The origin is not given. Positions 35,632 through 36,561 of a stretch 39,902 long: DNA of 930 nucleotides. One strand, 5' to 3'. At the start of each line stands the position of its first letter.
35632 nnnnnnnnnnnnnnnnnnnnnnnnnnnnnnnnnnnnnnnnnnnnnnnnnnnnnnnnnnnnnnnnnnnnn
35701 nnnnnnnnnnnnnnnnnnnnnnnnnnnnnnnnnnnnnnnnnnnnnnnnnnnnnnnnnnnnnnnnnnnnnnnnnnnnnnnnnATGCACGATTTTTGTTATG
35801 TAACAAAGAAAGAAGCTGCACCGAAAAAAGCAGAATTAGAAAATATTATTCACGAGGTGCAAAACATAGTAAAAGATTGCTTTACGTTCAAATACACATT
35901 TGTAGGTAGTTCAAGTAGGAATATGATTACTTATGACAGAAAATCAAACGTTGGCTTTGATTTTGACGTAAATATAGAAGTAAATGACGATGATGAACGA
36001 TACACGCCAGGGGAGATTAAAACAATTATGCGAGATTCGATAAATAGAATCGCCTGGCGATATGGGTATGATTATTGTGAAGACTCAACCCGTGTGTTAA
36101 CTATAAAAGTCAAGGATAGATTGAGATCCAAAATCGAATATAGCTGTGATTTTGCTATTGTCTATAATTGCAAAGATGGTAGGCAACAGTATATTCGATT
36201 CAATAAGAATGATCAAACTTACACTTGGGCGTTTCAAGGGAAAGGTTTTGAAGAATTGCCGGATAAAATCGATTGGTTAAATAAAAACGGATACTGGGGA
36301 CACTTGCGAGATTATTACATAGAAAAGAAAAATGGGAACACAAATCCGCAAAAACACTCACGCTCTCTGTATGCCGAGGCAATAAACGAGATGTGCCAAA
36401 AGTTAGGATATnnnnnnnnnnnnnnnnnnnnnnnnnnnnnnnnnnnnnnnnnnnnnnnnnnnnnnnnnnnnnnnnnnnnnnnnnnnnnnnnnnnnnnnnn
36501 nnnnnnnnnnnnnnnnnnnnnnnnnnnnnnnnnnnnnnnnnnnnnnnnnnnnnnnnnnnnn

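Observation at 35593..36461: AT-rich single-gene islet next to tRNA-Arg encoding an orphan Pol-beta-fold nucleotidyltransferase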

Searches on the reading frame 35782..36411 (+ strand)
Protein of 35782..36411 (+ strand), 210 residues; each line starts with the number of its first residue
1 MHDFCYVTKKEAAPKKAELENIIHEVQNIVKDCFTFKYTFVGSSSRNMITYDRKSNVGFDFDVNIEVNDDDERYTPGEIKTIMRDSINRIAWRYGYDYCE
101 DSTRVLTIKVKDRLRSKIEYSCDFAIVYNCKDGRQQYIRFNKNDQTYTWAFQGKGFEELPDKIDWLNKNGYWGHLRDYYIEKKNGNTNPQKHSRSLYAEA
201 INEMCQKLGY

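Call 5: search_protein_families(library=pfam, proteins=[window:35782-36411:+], max_evalue=10)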
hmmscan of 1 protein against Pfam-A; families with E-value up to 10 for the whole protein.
window:35782-36411:+ (210 aa): 1 family
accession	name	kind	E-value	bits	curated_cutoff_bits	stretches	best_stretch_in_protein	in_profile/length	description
PF24493.1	INTS4_8HBD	-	0.16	12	27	1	18-49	79-110/202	INTS4 8 helical bundle domain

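Call 6: search_protein_families(library=padloc, proteins=[window:35782-36411:+], max_evalue=10)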
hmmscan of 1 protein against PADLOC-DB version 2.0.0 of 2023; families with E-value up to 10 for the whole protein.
window:35782-36411:+ (210 aa): 1 family
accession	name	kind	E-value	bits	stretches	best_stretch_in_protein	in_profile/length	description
PDLC00800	Cyclase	-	0.013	12.9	1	11-115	37-139/420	oligonucleotide-cyclase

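Call 7: search_protein_families(library=ncbifam, proteins=[window:35782-36411:+], max_evalue=10)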
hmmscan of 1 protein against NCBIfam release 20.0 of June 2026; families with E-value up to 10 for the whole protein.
window:35782-36411:+ (210 aa): 1 family
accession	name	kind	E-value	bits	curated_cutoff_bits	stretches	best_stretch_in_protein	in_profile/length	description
NF004426.0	PRK05769.1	equivalog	0.022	13.5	552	1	16-119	14-111/441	acetyl ornithine aminotransferase family protein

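Call 8: find_homologous_proteins(query=window:35782-36411:+, max_evalue=0.001)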
Query window:35782-36411:+ (210 aa): 3107 proteins with E <= 0.001 among 3130 candidates; the best 120 are listed.
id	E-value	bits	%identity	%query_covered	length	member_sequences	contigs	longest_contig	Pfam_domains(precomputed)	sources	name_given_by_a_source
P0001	9.3e-140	482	99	100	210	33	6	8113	-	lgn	-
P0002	6.4e-120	417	86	100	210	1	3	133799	-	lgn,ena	-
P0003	2.2e-109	382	78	100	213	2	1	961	-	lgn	-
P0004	4.6e-109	381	78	100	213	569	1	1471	-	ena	-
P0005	1.2e-106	373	76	100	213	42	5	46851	-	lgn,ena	-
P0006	1.8e-106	373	76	100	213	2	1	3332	-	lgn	-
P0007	4.5e-106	371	76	100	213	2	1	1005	-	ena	-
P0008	1.5e-105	370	76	100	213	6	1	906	-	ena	-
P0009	1.8e-105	369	76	100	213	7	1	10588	-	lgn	-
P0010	2.5e-105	369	77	100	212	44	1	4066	-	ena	-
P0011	1.7e-104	366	76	100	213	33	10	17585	-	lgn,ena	-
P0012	7.3e-104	364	75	100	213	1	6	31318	-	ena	-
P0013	8.9e-103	361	73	100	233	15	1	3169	-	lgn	-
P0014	1.0e-102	360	76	100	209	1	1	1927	-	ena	-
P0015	6.0e-102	358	74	100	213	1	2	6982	-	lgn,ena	-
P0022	7.3e-99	348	72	100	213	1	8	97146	-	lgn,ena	-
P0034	1.7e-93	330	70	100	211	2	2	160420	-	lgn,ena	-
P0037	2.0e-93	330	69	100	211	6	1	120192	-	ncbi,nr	ncbi:MAG: hypothetical protein NC131_04825 [Roseburia sp.]|nr:hypothetical protein [Roseburia sp.]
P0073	2.8e-91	323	68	100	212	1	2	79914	-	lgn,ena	-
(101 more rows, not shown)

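Call 9: search_solved_structures(query=window:35782-36411:+, max_evalue=10, show_alignments=3)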
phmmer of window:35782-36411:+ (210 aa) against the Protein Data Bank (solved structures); distinct sequences matched with E-value up to 10: 1.
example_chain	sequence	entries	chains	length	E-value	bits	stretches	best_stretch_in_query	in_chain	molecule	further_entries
8j07_Z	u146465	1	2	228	0.74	12.8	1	96-156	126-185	Cytochrome b5 domain-containing protein 1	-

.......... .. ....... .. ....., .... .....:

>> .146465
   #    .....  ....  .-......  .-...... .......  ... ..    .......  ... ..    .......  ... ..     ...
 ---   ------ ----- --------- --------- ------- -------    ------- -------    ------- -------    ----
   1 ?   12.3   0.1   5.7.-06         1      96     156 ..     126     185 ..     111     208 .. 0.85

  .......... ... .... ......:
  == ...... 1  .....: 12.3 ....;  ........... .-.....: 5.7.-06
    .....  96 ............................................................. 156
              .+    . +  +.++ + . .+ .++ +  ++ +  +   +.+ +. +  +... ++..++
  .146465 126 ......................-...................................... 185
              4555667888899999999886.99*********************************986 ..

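Call 10: search_protein_families(library=phrogs, proteins=[window:35782-36411:+], max_evalue=10)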
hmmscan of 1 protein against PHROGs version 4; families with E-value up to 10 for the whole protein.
window:35782-36411:+ (210 aa): 4 families
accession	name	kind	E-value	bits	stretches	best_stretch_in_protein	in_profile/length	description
phrog_31547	-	unknown function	0.034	15.5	1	96-150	31-84/108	-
phrog_12243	-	unknown function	0.036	15.3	1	125-155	25-55/59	-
phrog_1997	-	unknown function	0.036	15.2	1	57-101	13-53/57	-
phrog_28988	-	unknown function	0.14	13.2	1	73-98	12-37/52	-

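Call 15: find_encoding_contigs(protein=P0002, flank=8000, max_places=3)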
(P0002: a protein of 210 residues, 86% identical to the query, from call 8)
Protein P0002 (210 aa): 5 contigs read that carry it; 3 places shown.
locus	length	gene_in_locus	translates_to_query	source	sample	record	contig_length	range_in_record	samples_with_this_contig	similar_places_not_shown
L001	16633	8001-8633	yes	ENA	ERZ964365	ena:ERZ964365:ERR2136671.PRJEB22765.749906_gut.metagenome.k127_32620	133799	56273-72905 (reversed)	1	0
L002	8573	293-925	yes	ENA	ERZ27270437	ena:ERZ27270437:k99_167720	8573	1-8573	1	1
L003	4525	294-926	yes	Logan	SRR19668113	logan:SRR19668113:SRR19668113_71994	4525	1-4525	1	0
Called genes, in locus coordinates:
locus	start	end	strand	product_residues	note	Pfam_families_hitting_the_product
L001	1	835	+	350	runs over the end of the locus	PF00044:Gp_dh_N, PF02800:Gp_dh_C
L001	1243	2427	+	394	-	PF00465:Fe-ADH, PF13685:Fe-ADH_2, PF25137:ADH_Fe_C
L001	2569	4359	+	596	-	PF00664:ABC_membrane, PF00005:ABC_tran, PF02463:SMC_N (weak)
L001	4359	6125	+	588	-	PF00664:ABC_membrane, PF00005:ABC_tran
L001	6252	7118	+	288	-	PF00781:DAGK_cat, PF19279:YegS_C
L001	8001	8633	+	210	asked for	-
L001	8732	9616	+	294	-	PF00924:MS_channel_2nd, PF21082:MS_channel_3rd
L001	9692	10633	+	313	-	PF00291:PALP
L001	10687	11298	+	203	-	PF13396:PLDc_N (faint)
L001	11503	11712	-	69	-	PF13560:HTH_31 (weak), PF12844:HTH_19, PF01381:HTH_3, PF13443:HTH_26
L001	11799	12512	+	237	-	-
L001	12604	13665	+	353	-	PF03054:tRNA_Me_trans, PF20259:tRNA_Me_trans_M, PF20258:tRNA_Me_trans_C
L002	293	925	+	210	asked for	-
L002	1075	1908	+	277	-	PF00924:MS_channel_2nd, PF21082:MS_channel_3rd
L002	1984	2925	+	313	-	PF00291:PALP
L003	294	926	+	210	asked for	-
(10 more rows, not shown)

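Call 16: find_encoding_contigs(protein=P0034, flank=8000, max_places=3)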
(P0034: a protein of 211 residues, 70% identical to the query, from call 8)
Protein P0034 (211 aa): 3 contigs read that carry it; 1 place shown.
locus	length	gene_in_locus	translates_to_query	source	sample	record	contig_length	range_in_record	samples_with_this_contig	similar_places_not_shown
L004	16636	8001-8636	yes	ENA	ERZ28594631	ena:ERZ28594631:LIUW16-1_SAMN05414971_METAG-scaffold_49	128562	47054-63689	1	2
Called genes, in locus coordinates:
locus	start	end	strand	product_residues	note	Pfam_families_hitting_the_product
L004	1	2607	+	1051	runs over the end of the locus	-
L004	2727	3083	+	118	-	PF14198:TnpV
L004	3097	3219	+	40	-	-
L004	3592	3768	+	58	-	-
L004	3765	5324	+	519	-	PF00239:Resolvase, PF07508:Recombinase, PF13408:Zn_ribbon_recom (weak)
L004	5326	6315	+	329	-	PF07508:Recombinase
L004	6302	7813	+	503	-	PF00239:Resolvase, PF07508:Recombinase, PF13408:Zn_ribbon_recom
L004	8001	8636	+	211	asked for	-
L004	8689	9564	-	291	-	PF20188:DUF6551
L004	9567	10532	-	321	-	-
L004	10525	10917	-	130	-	-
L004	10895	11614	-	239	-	-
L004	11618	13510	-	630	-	PF00239:Resolvase, PF07508:Recombinase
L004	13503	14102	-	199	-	-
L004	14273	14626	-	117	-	PF12844:HTH_19, PF01381:HTH_3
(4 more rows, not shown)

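Call 17: find_encoding_contigs(protein=P0037, flank=8000, max_places=3)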
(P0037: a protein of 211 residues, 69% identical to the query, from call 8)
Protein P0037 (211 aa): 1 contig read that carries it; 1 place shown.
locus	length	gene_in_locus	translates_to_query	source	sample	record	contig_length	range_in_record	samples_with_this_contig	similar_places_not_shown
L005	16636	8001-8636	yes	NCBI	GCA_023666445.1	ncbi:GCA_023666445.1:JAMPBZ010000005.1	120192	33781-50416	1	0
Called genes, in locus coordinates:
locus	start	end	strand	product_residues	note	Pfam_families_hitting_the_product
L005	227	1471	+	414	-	PF04468:PSP1, PF28472:PSP1_3rd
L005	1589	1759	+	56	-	PF13237:Fer4_10, PF14697:Fer4_21 (faint), PF00037:Fer4, PF12838:Fer4_7, PF13187:Fer4_9, PF12797:Fer4_2 (weak), PF00037:Fer4, PF12837:Fer4_6 (weak), +5 more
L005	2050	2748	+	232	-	PF05175:MTS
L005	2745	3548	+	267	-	PF00590:TP_methylase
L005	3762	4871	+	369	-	PF05128:DUF697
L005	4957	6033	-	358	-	PF02540:NAD_synthase (faint), PF03054:tRNA_Me_trans, PF20259:tRNA_Me_trans_M, PF20258:tRNA_Me_trans_C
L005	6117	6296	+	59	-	PF14056:DUF4250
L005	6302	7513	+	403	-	PF01546:Peptidase_M20, PF07687:M20_dimer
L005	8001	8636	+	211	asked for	-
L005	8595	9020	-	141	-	-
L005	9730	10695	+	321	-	PF04607:RelA_SpoT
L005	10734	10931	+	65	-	-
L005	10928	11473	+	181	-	-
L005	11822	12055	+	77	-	-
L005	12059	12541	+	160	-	-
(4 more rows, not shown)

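Call 19: find_encoding_contigs(protein=P0022, flank=8000, max_places=4)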
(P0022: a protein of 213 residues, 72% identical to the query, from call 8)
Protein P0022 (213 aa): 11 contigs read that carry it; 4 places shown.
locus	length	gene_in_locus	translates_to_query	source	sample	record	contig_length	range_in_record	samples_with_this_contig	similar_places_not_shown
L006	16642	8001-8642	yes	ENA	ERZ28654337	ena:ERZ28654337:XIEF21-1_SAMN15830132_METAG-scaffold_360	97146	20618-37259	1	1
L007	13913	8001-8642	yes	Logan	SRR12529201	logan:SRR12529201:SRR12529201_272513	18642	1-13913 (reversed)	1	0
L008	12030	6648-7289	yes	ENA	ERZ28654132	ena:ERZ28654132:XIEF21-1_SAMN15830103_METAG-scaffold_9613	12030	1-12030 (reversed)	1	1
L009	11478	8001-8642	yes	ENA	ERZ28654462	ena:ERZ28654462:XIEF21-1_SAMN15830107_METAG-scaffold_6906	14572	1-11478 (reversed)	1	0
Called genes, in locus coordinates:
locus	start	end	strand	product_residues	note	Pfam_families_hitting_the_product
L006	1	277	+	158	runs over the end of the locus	-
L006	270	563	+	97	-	-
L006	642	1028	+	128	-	PF01844:HNH, PF14279:HNH_5 (weak)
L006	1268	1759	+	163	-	PF05119:Terminase_4 (weak)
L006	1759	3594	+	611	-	PF00145:DNA_methylase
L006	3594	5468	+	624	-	PF00438:S-AdoMet_synt_N, PF02772:S-AdoMet_synt_M, PF02773:S-AdoMet_synt_C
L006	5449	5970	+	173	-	PF04542:Sigma70_r2, PF01022:HTH_5 (weak), PF13412:HTH_24 (weak)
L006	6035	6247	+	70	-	-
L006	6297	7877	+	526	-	PF03354:TerL_ATPase, PF20441:TerL_nuclease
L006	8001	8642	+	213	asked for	-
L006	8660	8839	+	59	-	-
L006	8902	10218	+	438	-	PF02195:ParB_N, PF01555:N6_N4_Mtase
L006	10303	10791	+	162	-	-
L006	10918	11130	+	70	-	-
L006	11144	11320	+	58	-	-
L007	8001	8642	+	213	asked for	-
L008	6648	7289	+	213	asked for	-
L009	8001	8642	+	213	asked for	-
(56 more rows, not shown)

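Call 20: find_encoding_contigs(protein=P0073, flank=8000, max_places=3)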
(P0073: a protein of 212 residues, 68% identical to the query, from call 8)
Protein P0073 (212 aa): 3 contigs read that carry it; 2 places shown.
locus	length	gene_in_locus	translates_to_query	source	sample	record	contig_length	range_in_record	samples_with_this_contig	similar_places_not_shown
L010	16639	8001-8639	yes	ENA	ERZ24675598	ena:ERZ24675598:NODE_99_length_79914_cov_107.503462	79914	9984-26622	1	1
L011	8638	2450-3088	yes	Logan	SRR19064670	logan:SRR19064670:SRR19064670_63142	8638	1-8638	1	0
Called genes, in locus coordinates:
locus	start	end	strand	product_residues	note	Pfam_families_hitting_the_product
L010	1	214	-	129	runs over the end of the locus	PF02661:Fic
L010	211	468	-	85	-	PF04221:RelB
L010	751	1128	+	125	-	PF01844:HNH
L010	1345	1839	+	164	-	PF05119:Terminase_4 (weak)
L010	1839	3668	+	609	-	PF00145:DNA_methylase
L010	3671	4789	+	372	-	PF00438:S-AdoMet_synt_N, PF02772:S-AdoMet_synt_M, PF02773:S-AdoMet_synt_C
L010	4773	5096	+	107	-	PF04542:Sigma70_r2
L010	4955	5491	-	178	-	PF13560:HTH_31 (faint), PF01381:HTH_3 (weak), PF13443:HTH_26 (faint)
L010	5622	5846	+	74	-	-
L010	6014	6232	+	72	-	-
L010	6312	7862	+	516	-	PF03354:TerL_ATPase, PF20441:TerL_nuclease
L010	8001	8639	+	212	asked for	-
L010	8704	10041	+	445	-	PF02195:ParB_N, PF01555:N6_N4_Mtase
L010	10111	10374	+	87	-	PF20648:DUF6809 (weak)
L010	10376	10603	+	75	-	-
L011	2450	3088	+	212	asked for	-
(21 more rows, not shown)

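Call 21: predict_structure(alignment_id=A1)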
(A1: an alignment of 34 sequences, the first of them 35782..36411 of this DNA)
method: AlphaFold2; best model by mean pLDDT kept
length: 210 residues; sequences in the alignment: 34
mean_pLDDT: 88.8   pTM: 0.82
mean pLDDT of the five models: 88.8, 85.8, 84.9, 83.3, 83.3
residues with pLDDT >= 90: 111; 70-90: 95; 50-70: 4; < 50: 0
segments of 3 or more residues with pLDDT < 50: none
pLDDT, mean of each block of 10 residues (from residue 1): 86 93 97 93 84 85 90 91 97 93 91 89 91 83 89 72 92 92 84 82 90
secondary structure, 60 per line:
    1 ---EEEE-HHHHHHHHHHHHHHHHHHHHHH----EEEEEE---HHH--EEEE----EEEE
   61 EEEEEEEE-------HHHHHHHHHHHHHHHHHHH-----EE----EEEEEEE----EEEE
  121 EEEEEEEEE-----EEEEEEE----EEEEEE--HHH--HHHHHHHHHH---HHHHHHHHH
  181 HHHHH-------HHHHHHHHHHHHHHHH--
elements in order: E4-7 H9-30 E35-40 E49-52 E57-68 H76-94 E106-112 E117-129 E135-141 E146-151 H159-168 H172-185 H193-208

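Call 24: search_protein_representatives(alignment_id=A1)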
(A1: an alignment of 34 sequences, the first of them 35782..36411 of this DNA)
Query: 34 sequences, 212 profile positions. Proteins with E-value up to 0.001 (for the whole library): 919; up to 1e-10: 557; up to 1e-30: 149. The best 150 are listed.
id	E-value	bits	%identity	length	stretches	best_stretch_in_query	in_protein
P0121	3.0e-98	344.1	-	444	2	1-211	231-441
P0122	4.0e-90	317.6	-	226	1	2-211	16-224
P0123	7.7e-89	313.4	-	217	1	2-210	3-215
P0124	4.7e-87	307.5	-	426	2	2-208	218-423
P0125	1.3e-85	302.8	-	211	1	1-208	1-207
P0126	1.0e-82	293.4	-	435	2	2-211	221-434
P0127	2.2e-82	292.3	-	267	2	93-211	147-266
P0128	8.8e-82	290.3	-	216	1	1-208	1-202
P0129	5.3e-81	287.8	-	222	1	2-211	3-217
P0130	5.4e-79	281.2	-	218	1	1-210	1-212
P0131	1.0e-78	280.3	-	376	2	2-211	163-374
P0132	1.1e-76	273.7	-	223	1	2-211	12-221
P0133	2.8e-76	272.3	-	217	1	2-208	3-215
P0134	2.4e-75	269.3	-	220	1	2-211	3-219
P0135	1.2e-73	263.8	-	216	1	1-210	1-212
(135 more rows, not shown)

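Call 25: fold_search(model_id=the predicted structure, library=pdb)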
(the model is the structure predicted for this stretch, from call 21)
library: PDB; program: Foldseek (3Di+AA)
matches with E <= 10: 698; with E <= 0.001: 57
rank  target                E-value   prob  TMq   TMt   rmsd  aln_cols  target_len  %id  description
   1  8ysc                  2.4e-07  1.00  0.64  0.44   4.5       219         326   16  Crystal structure of the Deinococcus wulumuqiensis CD-NTase DwCdnB in complex with ATP (form 1) (released 2025-01-29)
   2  8yss                  2.4e-07  1.00  0.62  0.42   4.7       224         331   16  Crystal structure of the apo form of Deinococcus wulumuqiensis CD-NTase DwCdnB (released 2025-01-29)
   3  8yse                  3.6e-07  1.00  0.64  0.44   4.4       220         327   16  Crystal structure of the Deinococcus wulumuqiensis CD-NTase DwCdnB in complex with dATP (released 2025-01-29)
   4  7ljo                  4.9e-07  1.00  0.58  0.44   8.1       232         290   10  Structure of the Bacteroides fragilis CD-NTase CdnB in complex with ADP (released 2021-06-02)
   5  8ysi                  6.2e-07  1.00  0.56  0.39   5.8       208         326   19  Crystal structure of the Deinococcus wulumuqiensis CD-NTase DwCdnB in complex with UTP (released 2025-01-29)
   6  8ysd                  9.5e-07  1.00  0.57  0.39   4.2       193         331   18  Crystal structure of the Deinococcus wulumuqiensis CD-NTase DwCdnB in complex with ATP (form 2) (released 2025-01-29)
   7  8ysk                  1.2e-06  1.00  0.60  0.42   5.2       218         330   16  Crystal structure of the Deinococcus wulumuqiensis CD-NTase DwCdnB in complex with UTP Mn (released 2025-01-29)
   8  8yso                  1.2e-06  1.00  0.49  0.35  12.0       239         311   16  Crystal structure of the Deinococcus wulumuqiensis CD-NTase DwCdnB Ear-cut mutant in complex with ATP (released 2025-01-29)
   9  8ysn                  1.5e-06  1.00  0.66  0.46   4.2       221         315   17  Crystal structure of the Deinococcus wulumuqiensis CD-NTase DwCdnB Ear-cut mutant (released 2025-01-29)
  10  8ysg                  1.6e-06  1.00  0.65  0.45   4.4       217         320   17  Crystal structure of the Deinococcus wulumuqiensis CD-NTase DwCdnB in complex with GTP (released 2025-01-29)
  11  4xj4                  4.3e-06  1.00  0.54  0.33   9.0       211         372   16  Crystal structure of Vibrio cholerae DncV 3'-deoxy ATP bound form (released 2015-04-29)
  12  6p8v_G                4.5e-06  1.00  0.52  0.37   6.0       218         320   13  Structure of E. coli MS115-1 HORMA:CdnC:Trip13 complex (released 2019-12-25)
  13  7x4a                  4.5e-06  1.00  0.50  0.38   6.8       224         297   14  Native CD-NTase ClCdnE (released 2023-03-08)
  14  4txz_B                5.7e-06  1.00  0.61  0.38   4.9       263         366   13  Crystal structure of Vibrio cholerae DncV cyclic AMP-GMP synthase in complex with nonhydrolyzable GTP (released 2014-08-13)
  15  4xj3                  6.5e-06  1.00  0.52  0.33   9.0       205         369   16  Crystal structure of Vibrio cholerae DncV GTP bound form (released 2015-04-29)
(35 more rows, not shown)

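Call 27: search_dna_similar(query=window:35782-36411:+, collection=phages, mode=protein, max_evalue=0.001, max_rows=40)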
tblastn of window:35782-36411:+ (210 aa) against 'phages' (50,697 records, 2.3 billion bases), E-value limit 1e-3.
Records with a match: 2; places in all: 2; records where one place covers at least 80% of the query: 2.
Best place of each record, by identity: <60% 2.
By first word of the organism name: Bacteriophage 1; phage 1.
By host as written in the record: - 2.
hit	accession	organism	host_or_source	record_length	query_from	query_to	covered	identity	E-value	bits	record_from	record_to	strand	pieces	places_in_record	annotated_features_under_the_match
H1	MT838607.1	Bacteriophage sp.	human fecal samples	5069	26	207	87%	30.2%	1e-7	57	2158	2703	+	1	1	record has no annotation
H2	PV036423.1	phage NatCom_17901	human feces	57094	27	204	85%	29.1%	2e-10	66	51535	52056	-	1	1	hypothetical protein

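Call 28: find_related_loci(query=A1, collection=viral_contigs, flank=8000)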
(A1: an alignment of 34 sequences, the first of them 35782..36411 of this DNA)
Query A1 (210 aa) in viral_contigs; peptide patterns used: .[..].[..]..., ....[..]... (x = any residue, [..] = any of these).
211 stretches matched a pattern; 34 encode a relative of the query (tblastn E <= 1e-3); 34 distinct loci.
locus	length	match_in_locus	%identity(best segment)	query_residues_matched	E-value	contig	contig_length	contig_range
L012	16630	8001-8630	77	1-210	3e-112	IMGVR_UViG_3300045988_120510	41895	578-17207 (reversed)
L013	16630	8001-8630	77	1-210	3e-112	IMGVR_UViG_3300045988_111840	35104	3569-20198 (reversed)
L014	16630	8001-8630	77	1-210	1e-111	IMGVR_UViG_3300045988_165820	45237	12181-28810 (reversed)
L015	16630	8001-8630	77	1-210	6e-111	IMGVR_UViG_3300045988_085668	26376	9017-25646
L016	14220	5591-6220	75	1-210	1e-109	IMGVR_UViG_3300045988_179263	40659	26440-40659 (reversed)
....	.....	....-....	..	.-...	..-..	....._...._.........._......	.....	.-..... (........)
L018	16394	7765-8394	68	1-210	2e-97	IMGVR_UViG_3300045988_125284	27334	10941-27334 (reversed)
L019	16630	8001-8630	68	1-210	4e-96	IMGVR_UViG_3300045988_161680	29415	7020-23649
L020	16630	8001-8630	68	1-210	4e-96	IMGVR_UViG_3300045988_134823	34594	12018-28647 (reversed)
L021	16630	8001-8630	68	1-210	4e-96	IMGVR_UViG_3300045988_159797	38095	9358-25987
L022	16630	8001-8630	66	1-210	2e-94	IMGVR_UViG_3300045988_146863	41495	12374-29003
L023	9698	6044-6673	66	1-210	1e-93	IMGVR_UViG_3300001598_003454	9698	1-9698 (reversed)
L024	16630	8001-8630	65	1-210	3e-93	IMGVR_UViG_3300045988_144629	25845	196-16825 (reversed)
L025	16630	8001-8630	64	1-210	1e-91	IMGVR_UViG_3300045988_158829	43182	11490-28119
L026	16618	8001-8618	65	1-206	2e-91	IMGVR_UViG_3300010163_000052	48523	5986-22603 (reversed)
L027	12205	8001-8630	66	1-210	8e-90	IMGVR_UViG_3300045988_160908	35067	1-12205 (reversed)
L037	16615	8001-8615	56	1-201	1e-68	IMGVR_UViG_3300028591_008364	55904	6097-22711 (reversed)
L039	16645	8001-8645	51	2-210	3e-67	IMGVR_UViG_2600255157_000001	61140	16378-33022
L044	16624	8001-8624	53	1-204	3e-63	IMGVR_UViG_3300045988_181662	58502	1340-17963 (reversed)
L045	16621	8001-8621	53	1-204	1e-68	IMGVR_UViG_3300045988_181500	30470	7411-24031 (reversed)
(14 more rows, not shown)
